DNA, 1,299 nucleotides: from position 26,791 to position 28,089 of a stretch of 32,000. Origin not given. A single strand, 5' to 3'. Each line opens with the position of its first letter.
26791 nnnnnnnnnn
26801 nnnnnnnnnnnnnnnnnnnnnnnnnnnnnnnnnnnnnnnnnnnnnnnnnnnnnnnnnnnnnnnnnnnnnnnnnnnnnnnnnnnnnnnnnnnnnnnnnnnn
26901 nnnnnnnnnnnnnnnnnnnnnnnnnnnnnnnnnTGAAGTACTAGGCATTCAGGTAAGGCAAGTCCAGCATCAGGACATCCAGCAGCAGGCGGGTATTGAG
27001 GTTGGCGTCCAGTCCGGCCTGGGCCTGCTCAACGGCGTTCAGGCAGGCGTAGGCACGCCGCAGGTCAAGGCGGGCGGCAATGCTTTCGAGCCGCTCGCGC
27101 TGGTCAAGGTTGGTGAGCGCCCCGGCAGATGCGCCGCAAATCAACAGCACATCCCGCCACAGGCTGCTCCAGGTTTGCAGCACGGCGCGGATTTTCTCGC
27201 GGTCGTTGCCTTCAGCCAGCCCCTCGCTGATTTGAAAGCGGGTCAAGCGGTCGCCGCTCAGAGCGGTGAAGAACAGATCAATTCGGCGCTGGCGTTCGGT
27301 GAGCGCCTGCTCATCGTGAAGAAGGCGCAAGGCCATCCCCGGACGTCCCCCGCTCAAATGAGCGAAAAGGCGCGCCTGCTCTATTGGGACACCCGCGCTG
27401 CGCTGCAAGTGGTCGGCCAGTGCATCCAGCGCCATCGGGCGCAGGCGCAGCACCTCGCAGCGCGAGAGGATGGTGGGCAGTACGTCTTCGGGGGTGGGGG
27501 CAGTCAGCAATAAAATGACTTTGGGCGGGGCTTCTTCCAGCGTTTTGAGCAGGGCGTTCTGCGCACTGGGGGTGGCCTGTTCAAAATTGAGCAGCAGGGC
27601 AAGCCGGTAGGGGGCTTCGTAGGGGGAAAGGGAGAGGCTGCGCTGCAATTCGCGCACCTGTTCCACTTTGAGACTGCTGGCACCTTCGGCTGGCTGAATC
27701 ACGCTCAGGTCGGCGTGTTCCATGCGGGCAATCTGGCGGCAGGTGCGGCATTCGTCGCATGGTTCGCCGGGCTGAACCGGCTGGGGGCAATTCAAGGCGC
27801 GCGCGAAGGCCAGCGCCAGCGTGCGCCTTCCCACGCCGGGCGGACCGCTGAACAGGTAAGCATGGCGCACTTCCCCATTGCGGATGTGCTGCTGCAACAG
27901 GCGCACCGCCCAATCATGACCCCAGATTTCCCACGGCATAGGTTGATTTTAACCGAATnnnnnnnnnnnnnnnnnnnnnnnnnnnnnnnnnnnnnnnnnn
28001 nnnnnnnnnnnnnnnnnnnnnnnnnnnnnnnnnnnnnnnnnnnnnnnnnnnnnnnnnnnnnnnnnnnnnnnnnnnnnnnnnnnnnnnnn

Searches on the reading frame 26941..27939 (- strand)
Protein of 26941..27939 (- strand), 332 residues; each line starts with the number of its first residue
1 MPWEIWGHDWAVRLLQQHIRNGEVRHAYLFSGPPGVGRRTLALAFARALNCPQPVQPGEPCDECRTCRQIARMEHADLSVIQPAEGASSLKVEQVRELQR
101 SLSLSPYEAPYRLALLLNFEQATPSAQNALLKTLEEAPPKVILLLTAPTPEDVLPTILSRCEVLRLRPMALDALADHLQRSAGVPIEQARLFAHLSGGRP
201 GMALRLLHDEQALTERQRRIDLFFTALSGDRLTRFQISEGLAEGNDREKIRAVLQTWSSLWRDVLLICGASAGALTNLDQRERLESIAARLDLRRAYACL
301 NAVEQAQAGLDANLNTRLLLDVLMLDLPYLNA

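Call 7: search_protein_families(library=pfam, proteins=[window:26941-27939:-], max_evalue=0.01)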
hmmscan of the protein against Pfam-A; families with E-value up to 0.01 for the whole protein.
window:26941-27939:- (332 aa): 3 families
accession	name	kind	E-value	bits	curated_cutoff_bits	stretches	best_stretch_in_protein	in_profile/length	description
PF13177.12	DNA_pol3_delta2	-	1.6e-48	165.2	27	1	9-169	3-160/161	DNA polymerase III, delta subunit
PF00004.35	AAA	-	1.1e-05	26.4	21.2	1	29-164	2-126/131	ATPase family associated with various cellular activities (AAA)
PF09115.15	DNApol3-delta_C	-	1.9e-05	25.5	21.7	1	211-327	2-115/117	DNA polymerase III, delta subunit, C terminal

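Call 13: find_encoding_contigs(protein=window:26941-27939:-, flank=10000, max_places=6)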
Protein window:26941-27939:- (332 aa): 3 contigs read that carry it; 2 places shown.
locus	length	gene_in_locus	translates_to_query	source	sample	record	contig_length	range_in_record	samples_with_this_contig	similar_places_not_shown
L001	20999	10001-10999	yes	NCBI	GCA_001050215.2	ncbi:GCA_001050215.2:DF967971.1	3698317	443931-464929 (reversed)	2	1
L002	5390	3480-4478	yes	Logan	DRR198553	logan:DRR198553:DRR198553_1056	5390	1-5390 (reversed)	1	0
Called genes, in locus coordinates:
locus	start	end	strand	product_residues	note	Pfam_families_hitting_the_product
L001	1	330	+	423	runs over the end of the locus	PF00155:Aminotran_1_2, PF00266:Aminotran_5, PF01053:Cys_Met_Meta_PP (weak), PF00266:Aminotran_5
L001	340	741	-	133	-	PF17723:RHH_8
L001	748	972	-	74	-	-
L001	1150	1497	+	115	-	-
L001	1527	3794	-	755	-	PF07224:Chlorophyllase (weak), PF12740:PETase (weak)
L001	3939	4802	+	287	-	PF03602:Cons_hypoth95 (faint), PF01555:N6_N4_Mtase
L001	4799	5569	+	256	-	PF01048:PNP_UDP_1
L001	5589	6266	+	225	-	PF17836:PglD_N, PF25087:GMPPB_C (faint), PF00132:Hexapep (faint)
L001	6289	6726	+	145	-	PF04519:Bactofilin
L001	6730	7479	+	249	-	PF02517:Rce1-like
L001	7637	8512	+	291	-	PF02678:Pirin, PF05726:Pirin_C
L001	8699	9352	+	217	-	PF06347:SH3_4 (weak), PF08239:SH3_3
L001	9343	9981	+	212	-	PF01209:Ubie_methyltran (weak), PF13489:Methyltransf_23, PF02353:CMAS, PF13649:Methyltransf_25, PF13847:Methyltransf_31, PF08241:Methyltransf_11, PF08242:Methyltransf_12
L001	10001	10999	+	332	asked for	PF13177:DNA_pol3_delta2, PF00004:AAA (faint), PF09115:DNApol3-delta_C (weak)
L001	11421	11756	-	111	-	PF13495:Phage_int_SAM_4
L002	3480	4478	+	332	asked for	PF13177:DNA_pol3_delta2, PF00004:AAA (faint), PF09115:DNApol3-delta_C (weak)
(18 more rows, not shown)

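Call 56: find_homologous_proteins(query=window:26941-27939:-, max_evalue=1e-30)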
Query window:26941-27939:- (332 aa): 4498 proteins with E <= 1e-30 among 8000 candidates; the best 120 are listed.
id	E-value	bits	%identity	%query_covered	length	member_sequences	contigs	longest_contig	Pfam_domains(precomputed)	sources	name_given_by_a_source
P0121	2.5e-215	732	100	100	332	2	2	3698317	PF09115.16,PF00004.36,PF13177.13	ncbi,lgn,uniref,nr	ncbi:DNA polymerase III, delta' subunit [Bellilinea caldifistulae]|uniref:DNA polymerase III subunit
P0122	8.3e-201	684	94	100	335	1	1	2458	PF00004.36,PF13177.13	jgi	jgi:DNA polymerase-3 subunit delta'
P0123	1.1e-188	644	88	100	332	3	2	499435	PF00004.36,PF13177.13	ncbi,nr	ncbi:MAG: DNA polymerase III subunit delta' [Bellilinea sp.]|nr:MAG: DNA polymerase III subunit delt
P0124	1.9e-181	620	85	100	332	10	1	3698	PF09115.16,PF00004.36,PF13177.13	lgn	-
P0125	1.6e-180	617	85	100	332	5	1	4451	PF09115.16,PF00004.36,PF13177.13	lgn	-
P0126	3.7e-178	610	84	100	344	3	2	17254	PF00004.36,PF13177.13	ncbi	-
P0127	9.6e-177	605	84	100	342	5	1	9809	PF09115.16,PF00004.36,PF13177.13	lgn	-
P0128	4.8e-162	557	77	100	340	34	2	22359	PF09115.16,PF13177.13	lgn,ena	-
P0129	1.8e-139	483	68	95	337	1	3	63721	PF09115.16,PF13177.13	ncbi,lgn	-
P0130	2.5e-137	475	66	100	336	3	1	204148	PF09115.16,PF13177.13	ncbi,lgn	-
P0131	2.5e-122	426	60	99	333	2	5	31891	PF09115.16,PF13177.13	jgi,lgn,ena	-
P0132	3.7e-121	422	62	100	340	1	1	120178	PF00004.36,PF13177.13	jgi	-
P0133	3.9e-120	419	62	99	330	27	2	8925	PF00004.36,PF13177.13,PF07728.21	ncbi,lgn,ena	-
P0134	6.7e-117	408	59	99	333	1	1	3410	PF13177.13,PF07728.21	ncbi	-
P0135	1.0e-116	408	58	99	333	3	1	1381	PF13177.13,PF07728.21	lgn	-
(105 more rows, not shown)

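Call 57: find_encoding_contigs(protein=P0123, flank=8000, max_places=2)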
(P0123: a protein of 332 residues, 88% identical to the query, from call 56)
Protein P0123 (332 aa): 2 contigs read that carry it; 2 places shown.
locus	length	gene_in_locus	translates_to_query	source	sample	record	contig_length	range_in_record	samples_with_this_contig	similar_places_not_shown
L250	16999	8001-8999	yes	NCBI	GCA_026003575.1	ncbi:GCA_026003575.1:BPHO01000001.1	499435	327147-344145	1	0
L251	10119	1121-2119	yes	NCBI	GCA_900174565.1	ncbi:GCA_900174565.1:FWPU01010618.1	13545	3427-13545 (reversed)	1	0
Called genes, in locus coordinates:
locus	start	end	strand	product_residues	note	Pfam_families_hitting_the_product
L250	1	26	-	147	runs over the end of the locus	PF00072:Response_reg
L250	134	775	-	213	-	-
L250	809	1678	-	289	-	PF00892:EamA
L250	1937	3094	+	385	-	PF13535:ATP-grasp_4 (weak)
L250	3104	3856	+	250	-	PF00756:Esterase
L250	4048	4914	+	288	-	PF03741:TerC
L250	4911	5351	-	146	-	PF00583:Acetyltransf_1, PF13673:Acetyltransf_10, PF13508:Acetyltransf_7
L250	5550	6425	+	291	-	PF02678:Pirin, PF05726:Pirin_C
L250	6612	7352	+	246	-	PF06347:SH3_4 (weak), PF08239:SH3_3, PF13620:CarboxypepD_reg (faint)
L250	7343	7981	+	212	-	PF01209:Ubie_methyltran (weak), PF13489:Methyltransf_23, PF02353:CMAS, PF13649:Methyltransf_25, PF13847:Methyltransf_31, PF08241:Methyltransf_11, PF08242:Methyltransf_12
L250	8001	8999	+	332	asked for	PF13177:DNA_pol3_delta2, PF00004:AAA (faint)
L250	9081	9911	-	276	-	PF09370:PEP_hydrolase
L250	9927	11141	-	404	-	PF06792:UPF0261, PF23189:UPF0261_C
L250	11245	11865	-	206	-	PF00440:TetR_N, PF14278:TetR_C_8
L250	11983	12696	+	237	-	PF00005:ABC_tran, PF13304:AAA_21 (faint)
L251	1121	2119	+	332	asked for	PF13177:DNA_pol3_delta2, PF00004:AAA (faint)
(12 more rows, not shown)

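Call 58: find_encoding_contigs(protein=P0126, flank=8000, max_places=2)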
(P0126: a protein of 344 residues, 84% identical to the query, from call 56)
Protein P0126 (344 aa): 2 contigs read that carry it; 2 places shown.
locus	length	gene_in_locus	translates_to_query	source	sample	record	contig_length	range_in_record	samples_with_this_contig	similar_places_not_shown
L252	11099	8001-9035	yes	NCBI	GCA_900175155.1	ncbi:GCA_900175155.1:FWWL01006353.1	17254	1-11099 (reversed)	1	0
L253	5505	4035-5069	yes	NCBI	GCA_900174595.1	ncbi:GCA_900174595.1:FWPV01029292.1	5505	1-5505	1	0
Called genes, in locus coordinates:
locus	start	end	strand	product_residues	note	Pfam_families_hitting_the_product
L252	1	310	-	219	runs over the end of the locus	PF04263:TPK_catalytic, PF04265:TPK_B1_binding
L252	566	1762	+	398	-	PF00067:p450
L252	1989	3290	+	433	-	PF01266:DAO (faint), PF07992:Pyr_redox_2, PF13450:NAD_binding_8 (faint), PF00070:Pyr_redox, PF22366:NDH2_C (weak)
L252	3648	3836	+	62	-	-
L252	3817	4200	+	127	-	PF05168:HEPN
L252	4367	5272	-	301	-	PF25213:HVO_A0261_N (faint), PF21863:HTH_67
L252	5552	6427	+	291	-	PF02678:Pirin, PF05726:Pirin_C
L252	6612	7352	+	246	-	PF08239:SH3_3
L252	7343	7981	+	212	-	PF01209:Ubie_methyltran (weak), PF13489:Methyltransf_23, PF02353:CMAS, PF13649:Methyltransf_25, PF13847:Methyltransf_31, PF08241:Methyltransf_11, PF08242:Methyltransf_12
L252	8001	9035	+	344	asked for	PF13177:DNA_pol3_delta2, PF00004:AAA (faint)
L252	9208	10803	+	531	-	PF00496:SBP_bac_5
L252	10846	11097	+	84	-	?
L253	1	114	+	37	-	?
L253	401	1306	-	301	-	PF25213:HVO_A0261_N (faint), PF21863:HTH_67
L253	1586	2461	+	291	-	PF02678:Pirin, PF05726:Pirin_C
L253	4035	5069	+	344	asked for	PF13177:DNA_pol3_delta2, PF00004:AAA (faint)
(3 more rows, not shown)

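Call 59: find_encoding_contigs(protein=P0130, flank=8000, max_places=2)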
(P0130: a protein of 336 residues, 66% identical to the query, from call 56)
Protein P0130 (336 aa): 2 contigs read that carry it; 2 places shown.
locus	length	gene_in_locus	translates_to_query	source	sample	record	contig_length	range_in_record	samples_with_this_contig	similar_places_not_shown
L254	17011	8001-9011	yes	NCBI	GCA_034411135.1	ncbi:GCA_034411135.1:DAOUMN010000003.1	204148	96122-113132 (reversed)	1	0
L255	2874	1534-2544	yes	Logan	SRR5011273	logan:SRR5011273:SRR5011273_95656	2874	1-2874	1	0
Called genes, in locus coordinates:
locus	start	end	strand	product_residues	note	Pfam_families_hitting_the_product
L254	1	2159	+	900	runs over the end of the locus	-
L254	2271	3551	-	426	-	PF23500:DUF7133, PF22807:TrAA12, PF07995:GSDH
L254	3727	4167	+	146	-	PF00583:Acetyltransf_1, PF13673:Acetyltransf_10, PF13508:Acetyltransf_7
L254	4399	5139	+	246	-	PF06347:SH3_4 (weak), PF08239:SH3_3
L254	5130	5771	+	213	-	PF01209:Ubie_methyltran (weak), PF13489:Methyltransf_23, PF02353:CMAS, PF13847:Methyltransf_31, PF08241:Methyltransf_11, PF08242:Methyltransf_12, PF13649:Methyltransf_25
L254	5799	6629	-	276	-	PF09370:PEP_hydrolase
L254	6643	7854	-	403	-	PF06792:UPF0261, PF23189:UPF0261_C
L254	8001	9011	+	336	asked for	PF13177:DNA_pol3_delta2, PF09115:DNApol3-delta_C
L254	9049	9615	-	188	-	PF02915:Rubrerythrin (weak)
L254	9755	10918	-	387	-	PF00155:Aminotran_1_2, PF00266:Aminotran_5 (faint), PF01053:Cys_Met_Meta_PP (faint), PF01041:DegT_DnrJ_EryC1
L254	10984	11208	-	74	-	-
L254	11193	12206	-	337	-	PF00483:NTP_transferase, PF12804:NTP_transf_3 (weak), PF25087:GMPPB_C (weak)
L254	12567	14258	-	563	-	PF01432:Peptidase_M3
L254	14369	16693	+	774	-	PF00989:PAS, PF13188:PAS_8 (faint), PF13426:PAS_9, PF00512:HisKA, PF02518:HATPase_c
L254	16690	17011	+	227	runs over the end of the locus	PF00072:Response_reg, PF00486:Trans_reg_C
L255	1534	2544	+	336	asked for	PF13177:DNA_pol3_delta2, PF09115:DNApol3-delta_C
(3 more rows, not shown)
